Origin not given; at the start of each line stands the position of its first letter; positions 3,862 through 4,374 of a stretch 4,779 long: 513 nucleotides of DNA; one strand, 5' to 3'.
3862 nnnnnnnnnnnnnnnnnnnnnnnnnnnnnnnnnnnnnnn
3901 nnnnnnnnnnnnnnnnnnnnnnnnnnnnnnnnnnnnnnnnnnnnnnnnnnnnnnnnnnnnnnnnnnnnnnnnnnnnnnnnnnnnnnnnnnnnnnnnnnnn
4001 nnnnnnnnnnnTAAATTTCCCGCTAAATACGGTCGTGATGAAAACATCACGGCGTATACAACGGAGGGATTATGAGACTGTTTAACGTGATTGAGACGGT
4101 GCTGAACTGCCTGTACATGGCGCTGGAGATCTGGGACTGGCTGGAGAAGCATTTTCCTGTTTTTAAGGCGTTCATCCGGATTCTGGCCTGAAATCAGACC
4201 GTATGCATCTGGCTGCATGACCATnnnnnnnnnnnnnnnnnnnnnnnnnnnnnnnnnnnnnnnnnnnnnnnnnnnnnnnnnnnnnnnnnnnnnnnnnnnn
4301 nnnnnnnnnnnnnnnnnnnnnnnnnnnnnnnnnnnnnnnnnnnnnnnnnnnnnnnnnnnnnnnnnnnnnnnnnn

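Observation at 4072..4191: Strongly SD-preceded 39-codon ORF between the mob operon and the Xer site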

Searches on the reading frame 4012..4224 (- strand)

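Call 4: search_protein_families(library=pfam, proteins=[window:4012-4224:-], max_evalue=1)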
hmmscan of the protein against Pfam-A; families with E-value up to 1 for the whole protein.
window:4012-4224:- (71 aa): 1 family
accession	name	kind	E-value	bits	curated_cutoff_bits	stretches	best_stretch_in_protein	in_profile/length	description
PF15742.10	DUF4686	-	0.16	11.4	31.3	1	17-50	175-208/384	Domain of unknown function (DUF4686)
